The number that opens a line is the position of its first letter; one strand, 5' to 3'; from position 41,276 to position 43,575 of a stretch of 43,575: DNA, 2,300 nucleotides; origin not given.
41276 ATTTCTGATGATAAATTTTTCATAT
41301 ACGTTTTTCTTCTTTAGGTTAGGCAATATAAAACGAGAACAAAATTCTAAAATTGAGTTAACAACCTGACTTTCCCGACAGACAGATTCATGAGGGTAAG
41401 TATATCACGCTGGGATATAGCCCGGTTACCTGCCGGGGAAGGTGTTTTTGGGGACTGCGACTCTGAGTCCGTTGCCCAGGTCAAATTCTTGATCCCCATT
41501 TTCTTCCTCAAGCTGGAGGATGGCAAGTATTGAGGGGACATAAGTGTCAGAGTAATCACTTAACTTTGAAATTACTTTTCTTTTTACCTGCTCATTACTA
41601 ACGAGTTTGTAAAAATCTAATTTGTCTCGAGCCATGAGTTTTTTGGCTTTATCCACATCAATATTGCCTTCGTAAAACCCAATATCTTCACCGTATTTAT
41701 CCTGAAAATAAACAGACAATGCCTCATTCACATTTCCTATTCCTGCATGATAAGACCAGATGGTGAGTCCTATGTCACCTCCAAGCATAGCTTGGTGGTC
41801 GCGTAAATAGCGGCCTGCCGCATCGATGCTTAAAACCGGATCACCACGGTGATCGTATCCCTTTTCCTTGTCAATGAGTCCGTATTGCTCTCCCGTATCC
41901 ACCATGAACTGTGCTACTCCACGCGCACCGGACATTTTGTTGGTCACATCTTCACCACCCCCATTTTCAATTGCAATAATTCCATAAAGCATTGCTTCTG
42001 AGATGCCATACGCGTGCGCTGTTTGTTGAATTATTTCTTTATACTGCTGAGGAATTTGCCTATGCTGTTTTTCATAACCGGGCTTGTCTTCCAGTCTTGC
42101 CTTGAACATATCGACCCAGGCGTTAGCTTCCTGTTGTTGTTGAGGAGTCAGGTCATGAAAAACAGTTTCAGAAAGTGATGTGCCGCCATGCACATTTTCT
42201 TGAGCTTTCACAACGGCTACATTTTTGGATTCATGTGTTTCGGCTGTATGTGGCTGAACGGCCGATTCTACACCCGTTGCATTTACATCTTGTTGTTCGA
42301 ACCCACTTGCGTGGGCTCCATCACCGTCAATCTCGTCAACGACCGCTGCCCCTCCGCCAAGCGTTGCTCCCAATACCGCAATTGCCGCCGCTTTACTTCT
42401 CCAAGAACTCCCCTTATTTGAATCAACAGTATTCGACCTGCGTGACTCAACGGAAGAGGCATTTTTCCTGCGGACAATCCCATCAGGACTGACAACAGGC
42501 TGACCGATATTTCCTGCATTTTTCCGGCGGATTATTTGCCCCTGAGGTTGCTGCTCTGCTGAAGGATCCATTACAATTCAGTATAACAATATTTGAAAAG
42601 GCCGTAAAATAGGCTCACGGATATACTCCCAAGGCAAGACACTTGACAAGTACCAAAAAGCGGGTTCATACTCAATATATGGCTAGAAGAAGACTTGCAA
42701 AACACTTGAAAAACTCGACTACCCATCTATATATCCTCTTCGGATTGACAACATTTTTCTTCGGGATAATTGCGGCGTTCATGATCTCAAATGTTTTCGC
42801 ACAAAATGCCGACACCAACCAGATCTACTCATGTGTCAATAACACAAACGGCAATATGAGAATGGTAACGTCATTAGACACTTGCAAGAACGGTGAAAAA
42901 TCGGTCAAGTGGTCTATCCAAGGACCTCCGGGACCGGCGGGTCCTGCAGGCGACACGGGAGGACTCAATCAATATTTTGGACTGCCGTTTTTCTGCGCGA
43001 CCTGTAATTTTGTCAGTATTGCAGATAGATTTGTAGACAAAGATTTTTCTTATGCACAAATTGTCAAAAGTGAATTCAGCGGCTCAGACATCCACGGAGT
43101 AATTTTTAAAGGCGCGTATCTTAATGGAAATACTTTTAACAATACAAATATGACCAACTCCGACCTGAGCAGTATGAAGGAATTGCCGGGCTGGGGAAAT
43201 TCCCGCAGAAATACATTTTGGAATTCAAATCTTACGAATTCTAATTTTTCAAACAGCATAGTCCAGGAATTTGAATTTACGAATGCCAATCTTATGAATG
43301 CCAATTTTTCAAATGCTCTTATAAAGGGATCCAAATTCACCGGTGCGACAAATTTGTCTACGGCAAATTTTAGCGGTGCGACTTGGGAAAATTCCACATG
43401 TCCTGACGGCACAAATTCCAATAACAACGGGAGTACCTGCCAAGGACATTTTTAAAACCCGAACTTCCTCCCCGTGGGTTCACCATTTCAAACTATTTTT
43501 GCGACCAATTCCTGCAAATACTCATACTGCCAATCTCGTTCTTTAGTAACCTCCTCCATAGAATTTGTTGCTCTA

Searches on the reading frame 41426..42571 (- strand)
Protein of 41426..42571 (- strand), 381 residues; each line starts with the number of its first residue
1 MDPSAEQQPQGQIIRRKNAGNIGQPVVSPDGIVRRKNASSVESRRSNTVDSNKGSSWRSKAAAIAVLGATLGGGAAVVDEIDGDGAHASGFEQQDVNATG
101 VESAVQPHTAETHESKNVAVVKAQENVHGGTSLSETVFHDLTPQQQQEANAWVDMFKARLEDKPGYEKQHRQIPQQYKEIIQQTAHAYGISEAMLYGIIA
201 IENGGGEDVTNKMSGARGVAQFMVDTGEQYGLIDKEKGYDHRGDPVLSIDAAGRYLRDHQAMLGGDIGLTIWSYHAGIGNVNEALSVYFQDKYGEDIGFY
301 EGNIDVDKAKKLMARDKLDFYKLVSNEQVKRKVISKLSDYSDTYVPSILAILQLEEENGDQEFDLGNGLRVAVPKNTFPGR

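Call 4: search_protein_families(library=pfam, proteins=[window:41426-42571:-], max_evalue=0.01)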
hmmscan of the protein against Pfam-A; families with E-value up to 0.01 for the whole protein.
window:41426-42571:- (381 aa): 2 families
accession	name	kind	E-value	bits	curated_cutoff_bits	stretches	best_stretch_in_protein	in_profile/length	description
PF01464.25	SLT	-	4.2e-16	59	21.3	1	180-286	2-106/117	Transglycosylase SLT domain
PF13406.11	SLT_2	-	0.0057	16.4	24.3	0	129-206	28-102/292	Transglycosylase SLT domain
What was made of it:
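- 41426..42571 (-): SLT-domain lytic transglycosylase gene: the upstream conserved flank in this lineage. Pfam PF01464 E=4e-16 (call 4).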

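Call 12: find_encoding_contigs(protein=window:41426-42571:-, flank=10000, max_places=10)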
Protein window:41426-42571:- (381 aa): 6 contigs read that carry it; 6 places shown.
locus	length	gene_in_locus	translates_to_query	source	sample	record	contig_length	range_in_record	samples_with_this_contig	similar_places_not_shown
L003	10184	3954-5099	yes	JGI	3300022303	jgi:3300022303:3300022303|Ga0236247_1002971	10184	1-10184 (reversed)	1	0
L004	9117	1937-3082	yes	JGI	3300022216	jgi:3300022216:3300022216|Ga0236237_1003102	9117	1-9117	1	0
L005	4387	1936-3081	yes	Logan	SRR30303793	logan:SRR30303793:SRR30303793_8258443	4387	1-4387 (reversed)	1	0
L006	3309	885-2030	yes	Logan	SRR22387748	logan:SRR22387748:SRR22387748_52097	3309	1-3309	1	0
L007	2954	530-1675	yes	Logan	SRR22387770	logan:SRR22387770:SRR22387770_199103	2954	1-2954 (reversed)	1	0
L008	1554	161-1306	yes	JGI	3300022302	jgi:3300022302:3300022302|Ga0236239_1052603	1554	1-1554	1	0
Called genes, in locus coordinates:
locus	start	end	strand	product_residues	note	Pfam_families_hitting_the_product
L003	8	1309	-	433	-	-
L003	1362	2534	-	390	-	PF13810:DUF4185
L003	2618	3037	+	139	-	PF21805:Imm5_like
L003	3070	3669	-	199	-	-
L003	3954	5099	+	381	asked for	PF01464:SLT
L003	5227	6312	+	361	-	-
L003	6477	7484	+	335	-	PF04055:Radical_SAM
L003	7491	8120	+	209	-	-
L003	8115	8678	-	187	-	PF01725:Ham1p_like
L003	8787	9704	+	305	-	-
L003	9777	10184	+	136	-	?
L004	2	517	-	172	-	?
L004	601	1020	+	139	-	PF21805:Imm5_like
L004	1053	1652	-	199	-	-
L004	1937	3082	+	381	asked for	PF01464:SLT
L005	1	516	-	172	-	?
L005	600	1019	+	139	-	PF21805:Imm5_like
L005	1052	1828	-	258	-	PF13576:Pentapeptide_3 (faint), PF13599:Pentapeptide_4, PF00805:Pentapeptide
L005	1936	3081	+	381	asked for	PF01464:SLT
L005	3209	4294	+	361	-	-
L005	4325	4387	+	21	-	?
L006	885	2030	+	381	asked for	PF01464:SLT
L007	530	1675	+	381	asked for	PF01464:SLT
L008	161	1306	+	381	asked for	PF01464:SLT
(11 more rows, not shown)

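Call 21: find_related_loci(query=A1, collection=metagenome_contigs, flank=10000)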
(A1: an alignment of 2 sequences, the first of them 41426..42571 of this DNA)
Query A1 (381 aa) in metagenome_contigs; peptide patterns used: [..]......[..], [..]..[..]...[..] (x = any residue, [..] = any of these).
365 stretches matched a pattern; 2 encode a relative of the query (tblastn E <= 1e-3); 2 distinct loci.
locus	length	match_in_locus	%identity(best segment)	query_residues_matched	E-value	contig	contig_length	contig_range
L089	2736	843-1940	51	1-381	2e-120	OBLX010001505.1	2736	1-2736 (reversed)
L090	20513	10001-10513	21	214-367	3e-6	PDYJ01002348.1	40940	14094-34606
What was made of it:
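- Tried and rejected: Metagenome scan with an SLT alignment (call 21).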

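Call 22: find_homologous_proteins(query=window:41426-42571:-, max_evalue=1e-20)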
Query window:41426-42571:- (381 aa): 35 proteins with E <= 1e-20 among 7631 candidates.
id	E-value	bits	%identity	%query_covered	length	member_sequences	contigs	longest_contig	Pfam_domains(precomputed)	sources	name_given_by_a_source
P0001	1.0e-205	701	100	83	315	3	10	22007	PF01464.26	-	-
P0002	7.5e-181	619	74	100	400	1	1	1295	PF13406.12,PF01464.26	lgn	-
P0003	5.2e-166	570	69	100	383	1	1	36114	PF13406.12,PF01464.26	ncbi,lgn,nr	ncbi:MAG: transglycosylase SLT domain-containing protein [Candidatus Levybacteria bacterium]|nr:tran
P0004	1.2e-106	375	55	92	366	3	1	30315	PF13406.12,PF01464.26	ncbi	-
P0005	6.8e-106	373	53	92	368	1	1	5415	PF01464.26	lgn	-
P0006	8.6e-104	366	52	100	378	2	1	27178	PF01464.26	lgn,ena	-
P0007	6.3e-101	356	53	92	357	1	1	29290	PF13406.12,PF01464.26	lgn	-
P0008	3.2e-99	351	52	91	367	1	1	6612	PF01464.26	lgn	-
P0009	2.1e-97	345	54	85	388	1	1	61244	PF01464.26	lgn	-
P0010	1.4e-96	342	50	92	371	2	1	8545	PF01464.26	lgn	-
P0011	7.9e-94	333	48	100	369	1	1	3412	PF01464.26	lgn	-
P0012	5.7e-93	330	51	91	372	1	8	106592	PF01464.26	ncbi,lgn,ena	-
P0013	1.3e-92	329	58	72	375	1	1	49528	PF01464.26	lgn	-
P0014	1.6e-87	312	47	98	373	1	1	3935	PF01464.26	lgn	-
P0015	6.4e-76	274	63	55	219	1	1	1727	PF13406.12,PF01464.26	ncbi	-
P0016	1.0e-73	267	43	94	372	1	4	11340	PF01464.26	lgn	-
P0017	3.2e-71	259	49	76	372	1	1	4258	PF01464.26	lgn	-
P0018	3.4e-69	252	43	91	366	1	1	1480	PF01464.26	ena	-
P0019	3.5e-68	249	43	91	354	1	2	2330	PF01464.26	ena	-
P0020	2.2e-67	246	44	78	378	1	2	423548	PF01464.26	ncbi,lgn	-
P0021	2.7e-67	246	44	85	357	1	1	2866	PF13406.12,PF01464.26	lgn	-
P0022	1.2e-65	240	42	93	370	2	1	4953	PF01464.26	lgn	-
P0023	3.2e-65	239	41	97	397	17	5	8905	PF01464.26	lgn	-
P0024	3.7e-65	239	48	73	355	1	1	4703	PF01464.26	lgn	-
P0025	6.8e-65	238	41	97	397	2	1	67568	PF01464.26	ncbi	-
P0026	2.2e-63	233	47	73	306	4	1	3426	PF01464.26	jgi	-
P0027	1.3e-62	230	46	72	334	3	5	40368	PF01464.26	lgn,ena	-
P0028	2.8e-62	229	42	93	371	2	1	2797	PF01464.26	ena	-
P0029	2.6e-60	223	47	73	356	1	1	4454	PF01464.26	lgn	-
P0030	9.6e-59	218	42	84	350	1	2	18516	PF01464.26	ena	-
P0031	7.0e-58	215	41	93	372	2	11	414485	PF01464.26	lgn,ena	-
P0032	1.6e-51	194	46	58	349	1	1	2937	PF01464.26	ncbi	-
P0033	7.1e-38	149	38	64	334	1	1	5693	PF01464.26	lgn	-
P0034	9.6e-35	139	34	80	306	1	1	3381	PF01464.26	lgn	-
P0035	3.4e-31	127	35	66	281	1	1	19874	PF01464.26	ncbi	-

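Call 24: find_encoding_contigs(protein=P0003, flank=10000, max_places=5)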
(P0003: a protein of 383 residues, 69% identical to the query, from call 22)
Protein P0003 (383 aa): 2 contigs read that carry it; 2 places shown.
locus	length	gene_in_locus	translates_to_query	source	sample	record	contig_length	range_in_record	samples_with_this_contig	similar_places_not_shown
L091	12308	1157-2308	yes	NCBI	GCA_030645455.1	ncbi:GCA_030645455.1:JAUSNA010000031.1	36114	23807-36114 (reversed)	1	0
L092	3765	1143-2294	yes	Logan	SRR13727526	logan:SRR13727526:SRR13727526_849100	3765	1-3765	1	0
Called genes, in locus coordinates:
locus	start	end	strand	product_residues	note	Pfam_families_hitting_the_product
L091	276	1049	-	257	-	PF00805:Pentapeptide (weak), PF13576:Pentapeptide_3 (weak), PF13599:Pentapeptide_4, PF00805:Pentapeptide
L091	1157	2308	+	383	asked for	PF13406:SLT_2 (faint), PF01464:SLT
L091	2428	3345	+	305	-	-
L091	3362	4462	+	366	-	PF01926:MMR_HSR1, PF02421:FeoB_N (weak), PF06071:YchF-GTPase_C, PF02824:TGS (weak)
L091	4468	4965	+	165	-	-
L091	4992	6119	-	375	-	PF00698:Acyl_transf_1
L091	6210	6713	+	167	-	-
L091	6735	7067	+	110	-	PF11969:DcpS_C, PF01230:HIT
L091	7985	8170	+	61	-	PF01165:Ribosomal_S21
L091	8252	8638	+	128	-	PF02130:YbeY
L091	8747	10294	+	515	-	PF13177:DNA_pol3_delta2 (weak), PF13401:AAA_22 (faint), PF00004:AAA, PF13177:DNA_pol3_delta2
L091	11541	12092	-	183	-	-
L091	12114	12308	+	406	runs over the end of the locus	PF00368:HMG-CoA_red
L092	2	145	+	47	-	?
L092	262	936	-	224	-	PF00805:Pentapeptide (weak), PF13576:Pentapeptide_3 (weak), PF13599:Pentapeptide_4, PF00805:Pentapeptide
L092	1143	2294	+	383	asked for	PF13406:SLT_2 (faint), PF01464:SLT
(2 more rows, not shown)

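Call 25: find_encoding_contigs(protein=P0001, flank=10000, max_places=10)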
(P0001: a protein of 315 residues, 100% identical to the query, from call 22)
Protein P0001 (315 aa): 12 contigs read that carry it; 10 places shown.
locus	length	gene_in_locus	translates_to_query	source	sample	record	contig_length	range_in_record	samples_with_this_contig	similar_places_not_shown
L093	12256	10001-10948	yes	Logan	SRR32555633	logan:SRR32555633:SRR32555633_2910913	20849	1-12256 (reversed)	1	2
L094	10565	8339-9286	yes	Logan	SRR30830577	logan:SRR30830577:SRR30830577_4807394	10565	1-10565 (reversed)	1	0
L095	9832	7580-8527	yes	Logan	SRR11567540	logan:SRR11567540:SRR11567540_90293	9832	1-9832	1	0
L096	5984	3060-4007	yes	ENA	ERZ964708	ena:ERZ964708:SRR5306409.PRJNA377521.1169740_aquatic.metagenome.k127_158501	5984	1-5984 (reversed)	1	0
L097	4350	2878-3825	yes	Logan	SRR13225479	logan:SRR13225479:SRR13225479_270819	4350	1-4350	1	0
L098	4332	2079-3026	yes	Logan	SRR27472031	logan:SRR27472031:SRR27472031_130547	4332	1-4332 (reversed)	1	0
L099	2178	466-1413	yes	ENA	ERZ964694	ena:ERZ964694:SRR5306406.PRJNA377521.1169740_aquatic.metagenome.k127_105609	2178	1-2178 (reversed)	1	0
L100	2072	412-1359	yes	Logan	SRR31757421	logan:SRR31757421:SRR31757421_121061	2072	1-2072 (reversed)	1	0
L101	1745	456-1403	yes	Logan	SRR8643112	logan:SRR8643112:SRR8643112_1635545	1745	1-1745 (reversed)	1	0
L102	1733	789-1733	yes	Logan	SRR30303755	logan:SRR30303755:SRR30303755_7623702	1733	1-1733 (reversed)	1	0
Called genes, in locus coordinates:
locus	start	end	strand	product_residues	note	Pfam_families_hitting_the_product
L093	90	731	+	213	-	PF00027:cNMP_binding, PF13545:HTH_Crp_2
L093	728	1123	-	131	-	-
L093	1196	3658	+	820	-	PF01326:PPDK_N, PF00391:PEP-utilizers, PF02896:PEP-utilizers_C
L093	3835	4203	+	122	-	PF07883:Cupin_2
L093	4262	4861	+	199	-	PF03703:bPH_2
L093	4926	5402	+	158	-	PF00582:Usp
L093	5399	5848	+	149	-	PF03464:eRF1_2 (faint), PF18844:baeRF_family2, PF18854:baeRF_family10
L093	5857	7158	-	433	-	-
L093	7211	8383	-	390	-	PF13810:DUF4185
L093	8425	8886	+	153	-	PF21805:Imm5_like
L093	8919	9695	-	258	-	PF13576:Pentapeptide_3 (faint), PF13599:Pentapeptide_4, PF00805:Pentapeptide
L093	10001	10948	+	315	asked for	PF01464:SLT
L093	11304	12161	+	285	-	-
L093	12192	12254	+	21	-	?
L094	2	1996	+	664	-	?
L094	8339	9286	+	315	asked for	PF01464:SLT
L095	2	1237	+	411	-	?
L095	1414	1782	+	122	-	PF07883:Cupin_2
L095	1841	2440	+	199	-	PF03703:bPH_2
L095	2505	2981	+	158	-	PF00582:Usp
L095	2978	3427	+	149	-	PF03464:eRF1_2 (faint), PF18844:baeRF_family2, PF18854:baeRF_family10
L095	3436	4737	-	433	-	-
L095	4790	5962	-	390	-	PF13810:DUF4185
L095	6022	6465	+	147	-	PF21805:Imm5_like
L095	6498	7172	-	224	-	PF13576:Pentapeptide_3 (faint), PF13599:Pentapeptide_4, PF00805:Pentapeptide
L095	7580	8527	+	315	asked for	PF01464:SLT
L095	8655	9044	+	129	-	-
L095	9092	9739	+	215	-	-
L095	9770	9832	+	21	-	?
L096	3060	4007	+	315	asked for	PF01464:SLT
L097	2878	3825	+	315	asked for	PF01464:SLT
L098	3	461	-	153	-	?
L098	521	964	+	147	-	PF21805:Imm5_like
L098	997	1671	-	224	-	PF13576:Pentapeptide_3 (faint), PF13599:Pentapeptide_4, PF00805:Pentapeptide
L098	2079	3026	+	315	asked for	PF01464:SLT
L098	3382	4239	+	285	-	-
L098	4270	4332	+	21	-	?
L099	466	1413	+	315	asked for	PF01464:SLT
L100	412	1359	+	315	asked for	PF01464:SLT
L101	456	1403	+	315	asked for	PF01464:SLT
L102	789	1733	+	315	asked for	PF01464:SLT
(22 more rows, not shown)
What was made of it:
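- Many short-read contigs end inside the 90-nt repeat (L005, L093, L095, L098; calls 12, 25), as expected at a repeat.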

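Call 39: search_protein_families(library=pfam, proteins=[L091:2428-3345:+], max_evalue=0.001)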
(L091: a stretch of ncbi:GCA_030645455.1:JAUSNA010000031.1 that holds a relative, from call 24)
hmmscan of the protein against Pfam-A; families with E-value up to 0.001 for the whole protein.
L091:2428-3345:+ (305 aa): 0 families

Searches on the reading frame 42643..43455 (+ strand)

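Call 39: search_protein_families(library=pfam, proteins=[window:42643-43455:+], max_evalue=0.001)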
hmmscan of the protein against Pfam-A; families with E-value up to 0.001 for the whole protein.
window:42643-43455:+ (270 aa): 4 families
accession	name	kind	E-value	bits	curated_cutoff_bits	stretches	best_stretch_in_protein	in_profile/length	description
PF00805.28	Pentapeptide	-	1.4e-15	56.9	20.2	2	195-234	1-40/40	Pentapeptide repeats (8 copies)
PF13599.13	Pentapeptide_4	-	4e-13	49.7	38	2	190-252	6-67/78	Pentapeptide repeat region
PF13576.12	Pentapeptide_3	-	1.5e-08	35.2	27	1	192-236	1-48/48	Pentapeptide repeats (9 copies)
PF23894.2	LD_SV2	-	0.00041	21.1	29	0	189-252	29-91/92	SV2A/B/C luminal domain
